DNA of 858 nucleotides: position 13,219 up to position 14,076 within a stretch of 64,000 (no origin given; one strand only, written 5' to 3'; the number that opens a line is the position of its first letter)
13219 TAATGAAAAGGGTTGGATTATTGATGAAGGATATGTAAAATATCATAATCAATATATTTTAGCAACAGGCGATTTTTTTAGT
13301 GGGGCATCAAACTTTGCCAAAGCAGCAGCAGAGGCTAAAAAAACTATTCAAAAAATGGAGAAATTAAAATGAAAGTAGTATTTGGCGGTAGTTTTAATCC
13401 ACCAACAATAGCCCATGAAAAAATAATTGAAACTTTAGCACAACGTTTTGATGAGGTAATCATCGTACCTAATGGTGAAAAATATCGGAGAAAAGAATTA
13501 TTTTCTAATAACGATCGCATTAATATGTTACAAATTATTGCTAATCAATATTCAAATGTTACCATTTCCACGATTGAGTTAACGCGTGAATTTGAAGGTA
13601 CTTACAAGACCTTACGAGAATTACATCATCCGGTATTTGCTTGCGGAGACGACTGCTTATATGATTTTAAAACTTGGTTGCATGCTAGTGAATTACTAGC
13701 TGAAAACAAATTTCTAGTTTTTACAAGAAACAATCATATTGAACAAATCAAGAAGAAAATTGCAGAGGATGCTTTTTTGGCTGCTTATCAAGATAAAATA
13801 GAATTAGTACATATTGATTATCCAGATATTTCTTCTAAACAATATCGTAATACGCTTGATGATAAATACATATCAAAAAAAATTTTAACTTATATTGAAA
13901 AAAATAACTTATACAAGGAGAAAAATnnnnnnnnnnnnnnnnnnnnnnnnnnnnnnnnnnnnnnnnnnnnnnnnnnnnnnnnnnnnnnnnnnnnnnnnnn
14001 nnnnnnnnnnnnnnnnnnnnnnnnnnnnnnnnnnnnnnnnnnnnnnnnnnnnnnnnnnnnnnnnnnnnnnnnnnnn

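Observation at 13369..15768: In-frame NadD-NadE fusion (adenylyltransferase + glutaminase + NAD synthetase), one nucleotide away from a separating stop codon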

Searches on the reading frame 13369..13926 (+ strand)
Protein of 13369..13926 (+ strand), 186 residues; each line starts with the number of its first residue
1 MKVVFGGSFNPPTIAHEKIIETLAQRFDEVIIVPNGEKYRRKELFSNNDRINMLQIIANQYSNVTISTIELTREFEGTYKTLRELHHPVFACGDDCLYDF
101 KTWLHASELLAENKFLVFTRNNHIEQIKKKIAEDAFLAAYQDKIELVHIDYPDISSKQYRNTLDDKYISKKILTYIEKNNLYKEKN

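Call 6: search_protein_families(library=ncbifam, proteins=[window:13369-13926:+], max_evalue=0.01)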
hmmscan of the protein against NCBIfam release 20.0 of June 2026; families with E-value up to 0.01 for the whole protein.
window:13369-13926:+ (186 aa): 15 families
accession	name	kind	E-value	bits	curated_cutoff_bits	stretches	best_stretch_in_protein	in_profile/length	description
TIGR00482.1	TIGR00482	equivalog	2.4e-29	102.8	112.45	1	4-182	1-194/194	nicotinate (nicotinamide) nucleotide adenylyltransferase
NF005519.0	PRK07152.1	equivalog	6.4e-24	84.6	315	1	3-184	4-186/361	nicotinate-nucleotide adenylyltransferase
NF000842.0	PRK00071.2-1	equivalog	1.3e-23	83.6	167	1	4-184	6-186/191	nicotinate-nucleotide adenylyltransferase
NF000840.1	PRK00071.1-3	equivalog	1.5e-22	80.1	150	1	3-184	9-200/201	nicotinate-nucleotide adenylyltransferase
NF000841.0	PRK00071.1-4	equivalog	1.3e-14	54.5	197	1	4-183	11-193/194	nicotinate-nucleotide adenylyltransferase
NF000839.0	PRK00071.1-1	equivalog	5.6e-14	52.6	187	1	2-184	8-217/219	nicotinate-nucleotide adenylyltransferase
NF006479.0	PRK08887.1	equivalog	7e-11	42.2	164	1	3-124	5-137/174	nicotinate-nicotinamide nucleotide adenylyltransferase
TIGR00125.1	cyt_tran_rel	domain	5.6e-10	39.3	27.7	1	3-57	2-59/65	adenylyltransferase/cytidyltransferase family protein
TIGR01510.1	coaD_prev_kdtB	equivalog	2.4e-09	37.4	103.3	1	3-70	2-68/155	pantetheine-phosphate adenylyltransferase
NF000843.0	PRK00071.2-2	equivalog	8.8e-08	31.9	240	1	4-139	16-160/212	nicotinate-nucleotide adenylyltransferase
NF005410.0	PRK06973.1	equivalog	2.2e-06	27.1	214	1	4-87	26-116/243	nicotinate-nucleotide adenylyltransferase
NF000845.0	PRK00071.2-4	equivalog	9.5e-05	21.9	210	1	4-112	12-129/197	nicotinate-nucleotide adenylyltransferase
NF002243.0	PRK01153.1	subfamily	0.00021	20.9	127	1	2-59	2-61/175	nicotinamide-nucleotide adenylyltransferase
NF000846.0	PRK00071.2-5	equivalog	0.0017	17.9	329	1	4-120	23-148/210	nicotinate-nucleotide adenylyltransferase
TIGR01527.1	arch_NMN_Atrans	equivalog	0.0026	17.4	181.2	1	4-58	3-59/167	nicotinamide-nucleotide adenylyltransferase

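Call 21: find_related_loci(query=A2, collection=genome_contigs, flank=6000)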
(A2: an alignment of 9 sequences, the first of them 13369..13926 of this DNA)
Query A2 (186 aa) in genome_contigs; peptide patterns used: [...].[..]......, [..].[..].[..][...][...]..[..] (x = any residue, [..] = any of these).
43 stretches matched a pattern; 18 encode a relative of the query (tblastn E <= 1e-3); 18 distinct loci.
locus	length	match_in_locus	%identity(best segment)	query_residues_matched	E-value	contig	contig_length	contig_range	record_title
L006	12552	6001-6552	67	1-184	3e-87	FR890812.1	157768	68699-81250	Staphylococcus sp. CAG:324 genomic scaffold, scf10, whole genome shotgun sequence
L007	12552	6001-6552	66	1-184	3e-86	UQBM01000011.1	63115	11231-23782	uncultured Mollicutes bacterium isolate UMGS116 genome assembly, contig: NODE_101_length_63115_cov_40.038963, whole geno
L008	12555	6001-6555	60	2-186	3e-71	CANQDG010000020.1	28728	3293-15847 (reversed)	MAG: uncultured Bacilli bacterium isolate Lapin-005__bin89 genome assembly, contig: Lapin-005__NODE_2098_length_28728_co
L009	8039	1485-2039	56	1-185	1e-66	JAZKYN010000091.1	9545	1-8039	MAG: Bacilli bacterium isolate T1900045101_TC20190095.MAGScoT_cleanbin_000012 SGB_4761_k141_2711016, whole genome shotgu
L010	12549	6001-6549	48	1-184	6e-62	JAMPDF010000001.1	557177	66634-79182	MAG: Prevotella sp. isolate NALB_7821b_9 Scaffold_#1__SCF_001__556534_bp, whole genome shotgun sequence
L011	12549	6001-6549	48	1-184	9e-61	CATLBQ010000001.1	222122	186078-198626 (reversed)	MAG TPA_asm: uncultured Bacilli bacterium isolate MGG03213_1680015441 genome assembly, contig: ERR2497921_2, whole genom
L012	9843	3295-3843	48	1-184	5e-61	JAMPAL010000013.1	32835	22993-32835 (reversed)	MAG: Anaeroplasma bactoclasticum isolate NALB_7813_16 Scaffold_#13__SCF_013___32835_bp, whole genome shotgun sequence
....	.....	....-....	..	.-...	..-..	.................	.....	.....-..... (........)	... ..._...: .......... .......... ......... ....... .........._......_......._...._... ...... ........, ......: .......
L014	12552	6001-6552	47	1-184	5e-56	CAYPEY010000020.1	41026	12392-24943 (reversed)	MAG TPA_asm: uncultured Staphylococcaceae bacterium isolate SRP315200_co1_851 genome assembly, contig: NODE_1089_length_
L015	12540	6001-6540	43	3-182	1e-44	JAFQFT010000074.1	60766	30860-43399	MAG: Bacilli bacterium isolate RGIG1779 Goat_Cecum-4__c910395, whole genome shotgun sequence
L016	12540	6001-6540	42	3-182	2e-44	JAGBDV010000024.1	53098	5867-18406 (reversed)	MAG: Bacilli bacterium isolate RGIG9028 Water_deer_Rectum-4__c305724, whole genome shotgun sequence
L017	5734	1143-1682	43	3-182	1e-44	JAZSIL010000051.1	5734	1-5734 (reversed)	MAG: Bacilli bacterium isolate T1900044572_TS20190038.MAGScoT_cleanbin_000019 SGB_438_k141_1102187, whole genome shotgun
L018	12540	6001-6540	42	3-182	1e-43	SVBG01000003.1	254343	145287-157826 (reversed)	MAG: Erysipelotrichaceae bacterium isolate SIG222 NODE_98_length_254343_cov_6.826864, whole genome shotgun sequence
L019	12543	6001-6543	41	4-182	3e-43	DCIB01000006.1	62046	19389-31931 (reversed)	MAG TPA_asm: Bacillales bacterium UBA1737 UBA1737_contig_20471, whole genome shotgun sequence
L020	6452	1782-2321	41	3-182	1e-42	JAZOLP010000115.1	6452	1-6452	MAG: Bacilli bacterium isolate T1900045653_YK20190347.MAGScoT_cleanbin_000005 SGB_8225_k141_2366615, whole genome shotgu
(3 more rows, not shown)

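Call 34: search_solved_structures(query=window:13369-13926:+, max_evalue=0.001, show_alignments=3)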
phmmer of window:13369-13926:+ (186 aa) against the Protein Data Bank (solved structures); distinct sequences matched with E-value up to 0.001: 24.
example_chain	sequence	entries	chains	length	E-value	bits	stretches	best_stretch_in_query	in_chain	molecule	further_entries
5llt_A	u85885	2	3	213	7.7e-09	38.7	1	4-182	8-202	Nicotinate-nucleotide adenylyltransferase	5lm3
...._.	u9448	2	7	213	1.6e-06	31.2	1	2-120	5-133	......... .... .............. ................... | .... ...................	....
6kh2_A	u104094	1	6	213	2.2e-06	30.8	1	2-121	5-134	Probable nicotinate-nucleotide adenylyltransferase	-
6kg3_A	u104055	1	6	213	4.1e-06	29.9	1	2-121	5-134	Probable nicotinate-nucleotide adenylyltransferase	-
4s1o_A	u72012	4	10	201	7.1e-06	29.1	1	4-138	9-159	Probable nicotinate-nucleotide adenylyltransferase | Nicotinate-nucleotide adenylyltransferase | nicotinate mononucleotide adenylyltransferase NadD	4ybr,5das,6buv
8aih_A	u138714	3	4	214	7.7e-06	29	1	4-120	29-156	Probable nicotinate-nucleotide adenylyltransferase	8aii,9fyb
4x0e_A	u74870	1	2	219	1.2e-05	28.3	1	4-137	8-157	Probable nicotinate-nucleotide adenylyltransferase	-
8xsv_A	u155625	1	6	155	0.00017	24.5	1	4-102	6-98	Phosphopantetheine adenylyltransferase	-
1kku_A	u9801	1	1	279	0.00027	23.9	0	6-96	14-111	NICOTINAMIDE MONONUCLEOTIDE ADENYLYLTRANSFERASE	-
8xrw_I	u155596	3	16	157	0.00032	23.7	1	4-102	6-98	Phosphopantetheine adenylyltransferase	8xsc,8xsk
3otw_A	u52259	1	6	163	0.00036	23.5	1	4-102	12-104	Phosphopantetheine adenylyltransferase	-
1vlh_A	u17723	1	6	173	0.00038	23.4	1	1-66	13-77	Phosphopantetheine adenylyltransferase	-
3nv7_A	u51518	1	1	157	0.00041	23.3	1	4-101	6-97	Phosphopantetheine adenylyltransferase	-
1kam_A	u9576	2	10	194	0.00044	23.2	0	4-182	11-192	NICOTINATE-NUCLEOTIDE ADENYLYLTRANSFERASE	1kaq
1kqn_A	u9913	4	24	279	0.00047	23.1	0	6-96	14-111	NICOTINAMIDE MONONUCLEOTIDE ADENYLYL TRANSFERASE | Nicotinamide/nicotinic acid mononucleotide adenylyltransferase 1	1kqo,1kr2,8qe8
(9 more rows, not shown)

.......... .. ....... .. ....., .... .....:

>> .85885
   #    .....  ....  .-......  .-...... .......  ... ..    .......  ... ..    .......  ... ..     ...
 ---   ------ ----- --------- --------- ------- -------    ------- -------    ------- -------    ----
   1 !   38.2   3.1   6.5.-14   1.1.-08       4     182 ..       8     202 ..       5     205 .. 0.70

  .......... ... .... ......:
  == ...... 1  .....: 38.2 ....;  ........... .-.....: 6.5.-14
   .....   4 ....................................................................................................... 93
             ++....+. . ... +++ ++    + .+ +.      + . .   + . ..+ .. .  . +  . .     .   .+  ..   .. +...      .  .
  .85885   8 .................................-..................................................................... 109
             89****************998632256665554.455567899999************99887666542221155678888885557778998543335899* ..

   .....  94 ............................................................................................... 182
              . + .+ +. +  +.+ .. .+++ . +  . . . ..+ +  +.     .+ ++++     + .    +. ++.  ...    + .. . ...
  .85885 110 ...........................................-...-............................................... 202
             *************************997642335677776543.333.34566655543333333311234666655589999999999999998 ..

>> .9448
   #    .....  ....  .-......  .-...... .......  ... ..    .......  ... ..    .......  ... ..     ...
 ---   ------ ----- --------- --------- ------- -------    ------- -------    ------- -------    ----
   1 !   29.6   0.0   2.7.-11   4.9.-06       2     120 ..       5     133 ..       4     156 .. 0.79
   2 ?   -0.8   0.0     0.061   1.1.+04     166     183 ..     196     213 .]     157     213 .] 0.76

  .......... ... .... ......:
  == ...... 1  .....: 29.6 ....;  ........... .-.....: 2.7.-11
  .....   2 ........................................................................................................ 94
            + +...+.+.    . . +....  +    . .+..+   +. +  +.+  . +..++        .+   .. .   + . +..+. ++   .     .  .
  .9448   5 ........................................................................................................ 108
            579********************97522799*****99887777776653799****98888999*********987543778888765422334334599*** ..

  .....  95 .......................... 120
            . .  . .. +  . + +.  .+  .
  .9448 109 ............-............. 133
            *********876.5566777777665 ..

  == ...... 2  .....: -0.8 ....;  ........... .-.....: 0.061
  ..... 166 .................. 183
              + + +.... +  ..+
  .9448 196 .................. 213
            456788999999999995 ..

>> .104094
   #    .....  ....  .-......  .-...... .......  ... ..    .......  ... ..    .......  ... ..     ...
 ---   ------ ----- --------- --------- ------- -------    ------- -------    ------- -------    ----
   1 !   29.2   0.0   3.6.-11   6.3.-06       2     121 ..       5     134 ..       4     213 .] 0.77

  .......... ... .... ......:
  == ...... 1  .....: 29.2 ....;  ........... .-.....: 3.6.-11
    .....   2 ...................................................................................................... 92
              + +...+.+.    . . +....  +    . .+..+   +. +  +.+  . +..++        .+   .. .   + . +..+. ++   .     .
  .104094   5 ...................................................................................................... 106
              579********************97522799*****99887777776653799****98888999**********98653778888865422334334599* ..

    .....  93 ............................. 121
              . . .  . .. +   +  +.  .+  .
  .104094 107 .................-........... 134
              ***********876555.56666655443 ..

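Call 41: search_protein_representatives(protein=window:13369-13926:+)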
Query: 186 residues. Proteins with E-value up to 0.001 (for the whole library): 3172; up to 1e-10: 307; up to 1e-30: 15. The best 150 are listed.
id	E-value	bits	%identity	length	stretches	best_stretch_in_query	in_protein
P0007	4.3e-59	215.5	54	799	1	1-184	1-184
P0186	7.3e-55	201.7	49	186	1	1-184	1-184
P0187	1.5e-41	158.4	44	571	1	4-185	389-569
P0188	4.1e-39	150.4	45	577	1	2-182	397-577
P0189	1.5e-36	142.1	42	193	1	4-183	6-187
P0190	3.5e-36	140.8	45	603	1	4-184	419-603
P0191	3.5e-35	137.6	41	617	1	3-185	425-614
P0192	9.8e-35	136.1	41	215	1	3-183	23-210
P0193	7.4e-34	133.3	39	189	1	4-183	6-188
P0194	1.6e-33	132.2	39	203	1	3-184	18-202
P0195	2.4e-33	131.6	41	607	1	2-184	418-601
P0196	2.4e-32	128.3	39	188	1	2-182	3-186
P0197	2.8e-32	128.1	38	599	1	3-182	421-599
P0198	8.7e-32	126.5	42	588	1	4-183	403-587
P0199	2.9e-31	124.8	43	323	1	3-166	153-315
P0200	1.9e-30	122.2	40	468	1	2-185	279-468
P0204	3.0e-27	111.8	37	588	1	3-182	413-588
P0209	6.3e-26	107.5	38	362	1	2-183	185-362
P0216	2.0e-24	102.5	36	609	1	2-185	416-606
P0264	1.3e-18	83.6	31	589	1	3-183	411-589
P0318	9.6e-15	71.0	36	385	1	5-185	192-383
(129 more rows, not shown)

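Call 43: search_protein_families(library=pfam, proteins=[P0187, P0190, P0191, P0197, P0204, P0216, P0264, P0200, P0209, P0318], max_evalue=0.00001)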
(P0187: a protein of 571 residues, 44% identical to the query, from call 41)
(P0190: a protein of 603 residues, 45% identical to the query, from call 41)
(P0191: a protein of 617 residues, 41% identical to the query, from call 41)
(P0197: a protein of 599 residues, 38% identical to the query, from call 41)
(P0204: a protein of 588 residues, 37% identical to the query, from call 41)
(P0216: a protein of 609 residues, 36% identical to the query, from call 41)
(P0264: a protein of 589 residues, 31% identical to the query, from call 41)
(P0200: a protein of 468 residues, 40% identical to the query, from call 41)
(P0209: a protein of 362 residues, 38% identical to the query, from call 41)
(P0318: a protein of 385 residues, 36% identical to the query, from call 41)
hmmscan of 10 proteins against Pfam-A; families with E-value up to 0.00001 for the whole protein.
P0187 (571 aa): 9 families
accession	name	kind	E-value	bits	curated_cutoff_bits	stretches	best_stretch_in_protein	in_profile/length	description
PF14691.11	Fer4_20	-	2.1e-17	63.4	25.8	1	5-95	17-108/113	Dihydroprymidine dehydrogenase domain II, 4Fe-4S cluster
PF01467.32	CTP_transf_like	-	2.4e-16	60.6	21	1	389-545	1-132/133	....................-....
PF07992.20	Pyr_redox_2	-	7.5e-16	58.8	26.1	1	106-339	2-239/291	Pyridine nucleotide-disulphide oxidoreductase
PF00070.33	Pyr_redox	-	1.3e-11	45.3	22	0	231-297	1-74/82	Pyridine nucleotide-disulphide oxidoreductase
PF13450.12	NAD_binding_8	-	4.8e-09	36.8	21.9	1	109-144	1-36/68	NAD(P)-binding Rossmann-like domain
PF13738.12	Pyr_redox_3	-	7.3e-07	29.2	30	0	219-321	153-259/305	Pyridine nucleotide-disulphide oxidoreductase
PF01266.30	DAO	-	7.4e-07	29.4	27.9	0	106-140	1-35/353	FAD dependent oxidoreductase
PF01946.23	Thi4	-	3.6e-06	26.8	26.2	0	105-141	18-55/235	Thi4 family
PF01262.27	AlaDh_PNT_C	-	4e-06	26.9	23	0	106-137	30-61/214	Alanine dehydrogenase/PNT, C-terminal domain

P0190 (603 aa): 7 families
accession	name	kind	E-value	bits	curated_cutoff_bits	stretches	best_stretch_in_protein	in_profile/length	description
PF14691.11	Fer4_20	-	3e-20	72.6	25.8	1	8-95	21-109/113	Dihydroprymidine dehydrogenase domain II, 4Fe-4S cluster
PF07992.20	Pyr_redox_2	-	1.5e-19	71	26.1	1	109-398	2-287/291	Pyridine nucleotide-disulphide oxidoreductase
PF01467.32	CTP_transf_like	-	7e-16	59.1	21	1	419-576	1-128/133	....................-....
PF13738.12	Pyr_redox_3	-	8.4e-13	48.7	30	1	224-357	158-281/305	Pyridine nucleotide-disulphide oxidoreductase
PF00743.25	FMO-like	-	6e-09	35.3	22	0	108-145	2-39/532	Flavin-binding monooxygenase-like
PF00070.33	Pyr_redox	-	5.8e-08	33.6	22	0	233-305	2-79/82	Pyridine nucleotide-disulphide oxidoreductase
PF13450.12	NAD_binding_8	-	1.9e-06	28.5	21.9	1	112-156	1-46/68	NAD(P)-binding Rossmann-like domain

P0191 (617 aa): 8 families
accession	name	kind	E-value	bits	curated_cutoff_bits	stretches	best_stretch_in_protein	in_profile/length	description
PF07992.20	Pyr_redox_2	-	7.6e-24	85.1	26.1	1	112-400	2-291/291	Pyridine nucleotide-disulphide oxidoreductase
PF01467.32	CTP_transf_like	-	1.3e-17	64.6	21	1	427-590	2-132/133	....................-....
PF14691.11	Fer4_20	-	1.9e-17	63.5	25.8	1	10-100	20-111/113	Dihydroprymidine dehydrogenase domain II, 4Fe-4S cluster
PF13738.12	Pyr_redox_3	-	4e-12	46.4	30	1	223-384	153-305/305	Pyridine nucleotide-disulphide oxidoreductase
PF00070.33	Pyr_redox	-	9.9e-10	39.2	22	0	237-286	2-50/82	Pyridine nucleotide-disulphide oxidoreductase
PF13450.12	NAD_binding_8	-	3.4e-09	37.3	21.9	1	115-159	1-46/68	NAD(P)-binding Rossmann-like domain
PF01266.30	DAO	-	1.4e-07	31.8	27.9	1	112-147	1-37/353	FAD dependent oxidoreductase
PF00743.25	FMO-like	-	2.5e-07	30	22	0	112-148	3-39/532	Flavin-binding monooxygenase-like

P0197 (599 aa): 13 families
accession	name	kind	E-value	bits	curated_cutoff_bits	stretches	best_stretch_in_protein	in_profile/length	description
PF14691.11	Fer4_20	-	6e-28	97.4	25.8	1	2-93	13-105/113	Dihydroprymidine dehydrogenase domain II, 4Fe-4S cluster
PF07992.20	Pyr_redox_2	-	3.3e-25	89.5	26.1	1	114-396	2-290/291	Pyridine nucleotide-disulphide oxidoreductase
PF01467.32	CTP_transf_like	-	3.4e-18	66.6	21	1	422-578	1-132/133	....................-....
PF13738.12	Pyr_redox_3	-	3.1e-15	56.7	30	1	224-374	149-292/305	Pyridine nucleotide-disulphide oxidoreductase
PF00070.33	Pyr_redox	-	3.9e-15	56.6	22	1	242-303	2-67/82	Pyridine nucleotide-disulphide oxidoreductase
PF13450.12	NAD_binding_8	-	1.8e-13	51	21.9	1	117-154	1-38/68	NAD(P)-binding Rossmann-like domain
PF01266.30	DAO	-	6.8e-12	46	27.9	1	114-150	1-38/353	FAD dependent oxidoreductase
PF01946.23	Thi4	-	4.6e-09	36.3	26.2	1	113-150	18-56/235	Thi4 family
PF01262.27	AlaDh_PNT_C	-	1.3e-08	35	23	0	234-305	22-81/214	Alanine dehydrogenase/PNT, C-terminal domain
PF02558.23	ApbA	-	3e-06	27.4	22.2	0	115-146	1-32/150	Ketopantoate reductase PanE/ApbA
PF02737.24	3HCDH_N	-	3.6e-06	27.4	22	0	114-147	1-34/180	3-hydroxyacyl-CoA dehydrogenase, NAD binding domain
PF00890.30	FAD_binding_2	-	6.2e-06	26.1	20.4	0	115-151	2-38/414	FAD binding domain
PF00743.25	FMO-like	-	1e-05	24.7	22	0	114-151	3-40/532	Flavin-binding monooxygenase-like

P0204 (588 aa): 12 families
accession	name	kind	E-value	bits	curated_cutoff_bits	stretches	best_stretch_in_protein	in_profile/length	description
PF07992.20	Pyr_redox_2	-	1.1e-23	84.5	26.1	1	109-387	2-291/291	Pyridine nucleotide-disulphide oxidoreductase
PF14691.11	Fer4_20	-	1e-22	80.5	25.8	1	6-94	20-108/113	Dihydroprymidine dehydrogenase domain II, 4Fe-4S cluster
PF01467.32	CTP_transf_like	-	1.9e-14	54.4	21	1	414-567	1-132/133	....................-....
PF13738.12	Pyr_redox_3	-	6.4e-10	39.2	30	0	111-144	1-34/305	Pyridine nucleotide-disulphide oxidoreductase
PF13450.12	NAD_binding_8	-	5e-09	36.7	21.9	1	112-156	1-46/68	NAD(P)-binding Rossmann-like domain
PF00070.33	Pyr_redox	-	2.8e-08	34.6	22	0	109-180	1-64/82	Pyridine nucleotide-disulphide oxidoreductase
PF01593.30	Amino_oxidase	-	5.8e-08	32.9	19.8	0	118-148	2-32/443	Flavin containing amine oxidoreductase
PF12831.13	FAD_oxidored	-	1.4e-07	31.6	27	1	110-150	2-42/416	FAD dependent oxidoreductase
PF01946.23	Thi4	-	1.1e-06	28.5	26.2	0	106-144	16-55/235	Thi4 family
PF01494.25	FAD_binding_3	-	1.7e-06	27.9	22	1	109-140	3-34/349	FAD binding domain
PF02826.25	2-Hacid_dh_C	-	1.9e-06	27.8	25.1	0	225-273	30-78/178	D-isomer specific 2-hydroxyacid dehydrogenase, NAD binding domain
PF00890.30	FAD_binding_2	-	3.8e-06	26.8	20.4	1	110-144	2-36/414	FAD binding domain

P0216 (609 aa): 5 families
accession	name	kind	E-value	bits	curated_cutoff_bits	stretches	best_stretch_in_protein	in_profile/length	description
PF01467.32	CTP_transf_like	-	3.9e-18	66.4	21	1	418-581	1-131/133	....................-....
PF07992.20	Pyr_redox_2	-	9.4e-18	65.1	26.1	1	110-395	2-291/291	Pyridine nucleotide-disulphide oxidoreductase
PF14691.11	Fer4_20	-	7.2e-16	58.4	25.8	1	6-93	18-107/113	Dihydroprymidine dehydrogenase domain II, 4Fe-4S cluster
PF00070.33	Pyr_redox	-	9.2e-08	32.9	22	1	233-307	1-80/82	Pyridine nucleotide-disulphide oxidoreductase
PF13738.12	Pyr_redox_3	-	3e-06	27.1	30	1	228-327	161-261/305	Pyridine nucleotide-disulphide oxidoreductase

P0264 (589 aa): 8 families
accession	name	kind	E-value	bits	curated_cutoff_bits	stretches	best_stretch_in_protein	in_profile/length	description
PF07992.20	Pyr_redox_2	-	2e-21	77.1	26.1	1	107-381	1-287/291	Pyridine nucleotide-disulphide oxidoreductase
PF14691.11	Fer4_20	-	1.3e-17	64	25.8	1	8-98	22-107/113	Dihydroprymidine dehydrogenase domain II, 4Fe-4S cluster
PF01467.32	CTP_transf_like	-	1.8e-15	57.8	21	1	412-566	1-131/133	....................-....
PF13738.12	Pyr_redox_3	-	6.1e-09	36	30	0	222-276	156-221/305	Pyridine nucleotide-disulphide oxidoreductase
PF00070.33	Pyr_redox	-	1e-08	36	22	0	231-265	1-35/82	Pyridine nucleotide-disulphide oxidoreductase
PF21799.2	MurD-like_N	-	3.7e-08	34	27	0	107-141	1-35/88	Mur ligase MurD-like, N-terminal domain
PF13450.12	NAD_binding_8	-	1.2e-06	29.2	21.9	1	111-147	1-37/68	NAD(P)-binding Rossmann-like domain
PF13241.12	NAD_binding_7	-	8e-06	26.8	22.1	0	104-136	5-37/104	Putative NAD(P)-binding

P0200 (468 aa): 1 family
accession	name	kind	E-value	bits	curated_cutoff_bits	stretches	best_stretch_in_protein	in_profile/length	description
PF01467.32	CTP_transf_like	-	4.3e-16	59.8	21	1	281-442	1-132/133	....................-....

P0209 (362 aa): 1 family
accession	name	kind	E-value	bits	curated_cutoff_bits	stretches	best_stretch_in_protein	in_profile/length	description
PF01467.32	CTP_transf_like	-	9.1e-15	55.5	21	1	187-339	1-131/133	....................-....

P0318 (385 aa): 5 families
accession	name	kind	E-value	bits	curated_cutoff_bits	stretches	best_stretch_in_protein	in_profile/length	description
PF01467.32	CTP_transf_like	-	1.4e-21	77.6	21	1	191-354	1-132/133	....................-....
PF00583.31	Acetyltransf_1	-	6.2e-19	68.8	20.7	1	53-160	16-115/116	Acetyltransferase (GNAT) family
PF13508.13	Acetyltransf_7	-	1.7e-13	51.1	27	1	76-160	6-81/84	Acetyltransferase (GNAT) domain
PF13673.13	Acetyltransf_10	-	1.2e-11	45.1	23.6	1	56-163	12-109/128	Acetyltransferase (GNAT) domain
PF08445.16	FR47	-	3.2e-07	30.7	22.1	1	85-168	2-85/86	FR47-like protein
